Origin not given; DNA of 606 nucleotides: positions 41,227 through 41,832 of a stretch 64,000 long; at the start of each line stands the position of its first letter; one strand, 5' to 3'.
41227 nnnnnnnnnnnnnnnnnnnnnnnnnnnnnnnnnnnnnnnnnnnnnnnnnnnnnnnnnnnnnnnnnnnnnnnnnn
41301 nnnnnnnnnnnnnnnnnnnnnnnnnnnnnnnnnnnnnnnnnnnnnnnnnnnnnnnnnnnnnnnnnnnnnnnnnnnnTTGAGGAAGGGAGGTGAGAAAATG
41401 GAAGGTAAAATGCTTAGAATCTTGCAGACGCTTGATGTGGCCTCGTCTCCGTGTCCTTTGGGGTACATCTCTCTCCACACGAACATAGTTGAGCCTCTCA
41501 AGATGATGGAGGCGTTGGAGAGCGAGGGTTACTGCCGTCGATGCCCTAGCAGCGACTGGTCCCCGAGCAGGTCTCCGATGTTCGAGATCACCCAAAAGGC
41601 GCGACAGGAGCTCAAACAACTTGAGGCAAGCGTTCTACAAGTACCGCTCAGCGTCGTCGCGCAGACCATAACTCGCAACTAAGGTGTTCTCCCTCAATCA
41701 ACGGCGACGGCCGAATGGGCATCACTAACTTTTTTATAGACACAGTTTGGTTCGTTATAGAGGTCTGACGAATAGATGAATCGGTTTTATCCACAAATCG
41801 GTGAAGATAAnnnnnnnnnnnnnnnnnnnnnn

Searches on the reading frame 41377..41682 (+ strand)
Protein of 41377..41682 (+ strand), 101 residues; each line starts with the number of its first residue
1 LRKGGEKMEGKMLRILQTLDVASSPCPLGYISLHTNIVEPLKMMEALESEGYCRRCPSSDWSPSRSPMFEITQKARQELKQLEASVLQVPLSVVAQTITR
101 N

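Call 3: search_protein_families(library=pfam, proteins=[window:41377-41682:+], max_evalue=1)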
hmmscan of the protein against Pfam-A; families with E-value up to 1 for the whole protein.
window:41377-41682:+ (101 aa): 0 families

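Call 56: find_homologous_proteins(query=window:41398-41682:+, max_evalue=0.001)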
Query window:41398-41682:+ (94 aa): 23 proteins with E <= 0.001 among 23 candidates.
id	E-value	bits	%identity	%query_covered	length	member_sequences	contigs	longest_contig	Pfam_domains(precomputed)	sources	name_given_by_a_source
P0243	4.6e-53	194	97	100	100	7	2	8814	-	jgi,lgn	jgi:hypothetical protein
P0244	7.4e-44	165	81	100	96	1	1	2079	-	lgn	-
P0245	2.8e-43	163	79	100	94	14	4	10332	-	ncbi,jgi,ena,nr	ncbi:MAG: hypothetical protein OEZ44_02935 [Candidatus Bathyarchaeota archaeon]|nr:hypothetical prot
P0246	4.9e-43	163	79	100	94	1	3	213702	-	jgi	-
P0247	1.9e-41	157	78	100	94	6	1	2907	-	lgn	-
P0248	1.8e-40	154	74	100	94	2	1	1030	-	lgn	-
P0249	2.1e-40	154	74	100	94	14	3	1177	-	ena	-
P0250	2.4e-40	154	74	100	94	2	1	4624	-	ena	-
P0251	1.0e-38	149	76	98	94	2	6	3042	-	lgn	-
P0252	1.4e-38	148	73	100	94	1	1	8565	-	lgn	-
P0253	3.8e-38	147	72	100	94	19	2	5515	-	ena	-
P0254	1.0e-37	146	74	98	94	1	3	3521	-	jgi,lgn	-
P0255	7.3e-36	140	73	98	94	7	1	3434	-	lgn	-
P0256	5.2e-35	137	68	98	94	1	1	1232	-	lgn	-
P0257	1.1e-34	136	66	100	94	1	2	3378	-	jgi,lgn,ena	-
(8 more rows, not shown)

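Call 57: search_protein_families(library=ncbifam, proteins=[window:41398-41682:+], max_evalue=0.00001)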
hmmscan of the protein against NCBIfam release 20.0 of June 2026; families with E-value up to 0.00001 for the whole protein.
window:41398-41682:+ (94 aa): 0 families

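Call 65: predict_structure(alignment_id=A4)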
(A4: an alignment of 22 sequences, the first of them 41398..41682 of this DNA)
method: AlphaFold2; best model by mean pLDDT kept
length: 94 residues; sequences in the alignment: 22
mean_pLDDT: 86.4   pTM: 0.73
mean pLDDT of the five models: 86.4, 86.2, 84.7, 84.6, 73.8
residues with pLDDT >= 90: 54; 70-90: 23; 50-70: 17; < 50: 0
segments of 3 or more residues with pLDDT < 50: none
pLDDT, mean of each block of 10 residues (from residue 1): 92 94 94 94 95 70 96 84 66 69
secondary structure, 60 per line:
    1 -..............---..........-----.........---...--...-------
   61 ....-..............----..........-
elements in order: H2-15 H21-28 H34-42 E46-48 E61-64 H66-79 H84-93

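Call 67: fold_search(model_id=the predicted structure, library=pdb)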
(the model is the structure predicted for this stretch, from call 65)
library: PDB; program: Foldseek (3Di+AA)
matches with E <= 10: 1020; with E <= 0.001: 11
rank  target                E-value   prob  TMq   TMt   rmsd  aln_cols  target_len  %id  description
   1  3cjn                  8.5e-05  1.00  0.62  0.41   6.2       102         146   20  Crystal structure of transcriptional regulator, MarR family, from Silicibacter pomeroyi (released 2008-03-25)
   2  7kfs                  2.1e-04  1.00  0.61  0.43   7.0       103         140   22  Crystal structure of the MarR family transcriptional regulator from Variovorax paradoxus bound to Benzoic Acid (released 2021-11-10)
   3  7kjl                  2.3e-04  1.00  0.62  0.43   6.9       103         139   22  Crystal structure of the MarR family transcriptional regulator from Variovorax paradoxus bound to Salicylic acid (released 2021-12-01)
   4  7kfq                  3.0e-04  1.00  0.61  0.42   7.0       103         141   22  Crystal structure of the MarR family transcriptional regulator from Variovorax paradoxus bound to 1H-Indole-3-Carboxylic (released 2021-11-10)
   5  7krh                  3.9e-04  1.00  0.66  0.45   7.1       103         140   20  Crystal structure of the MarR family transcriptional regulator from Variovorax paradoxus with S28A and R46A mutations (released 2021-12-01)
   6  9u7b_A                5.7e-04  1.00  0.55  0.38   5.5       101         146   23  Crystal structure of Rv0042c (released 2026-03-25)
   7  4hw0_C                7.0e-04  1.00  0.60  0.60   6.1        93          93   15  Crystal structure of Sso10a-2, a DNA-binding protein from Sulfolobus solfataricus (released 2013-10-30)
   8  4hw0_A                8.0e-04  1.00  0.61  0.59   6.0        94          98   15  Crystal structure of Sso10a-2, a DNA-binding protein from Sulfolobus solfataricus (released 2013-10-30)
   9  7kfo                  8.0e-04  1.00  0.56  0.41   7.0       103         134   21  Crystal structure of the MarR family transcriptional regulator from Variovorax paradoxus bound to Indole 3 acetic acid (released 2021-11-10)
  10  4hw0_B                8.5e-04  1.00  0.60  0.59   6.0        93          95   15  Crystal structure of Sso10a-2, a DNA-binding protein from Sulfolobus solfataricus (released 2013-10-30)
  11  7kk0                  8.5e-04  1.00  0.58  0.41   7.2       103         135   20  Crystal structure of the MarR family transcriptional regulator from Variovorax paradoxus bound to Catechol (released 2021-12-01)
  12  4rgu_B                1.5e-03  1.00  0.55  0.38   6.4       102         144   19  Crystal Structure of Putative MarR Family Transcriptional Regulator HcaR from Acinetobacter sp. ADP complexed with fer (released 2015-03-04)
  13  4yif_C                1.7e-03  1.00  0.62  0.43   6.2       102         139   13  Crystal structure of Rv0880 (released 2015-06-10)
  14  2nnn_A                1.7e-03  1.00  0.59  0.43   6.5       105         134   16  Crystal structure of probable transcriptional regulator from Pseudomonas aeruginosa (released 2006-11-21)
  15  7kua                  1.8e-03  1.00  0.64  0.43   9.0       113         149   16  Crystal structure of the MarR family transcriptional regulator from Pseudomonas putida bound to Indole 3 acetic acid (released 2021-12-01)
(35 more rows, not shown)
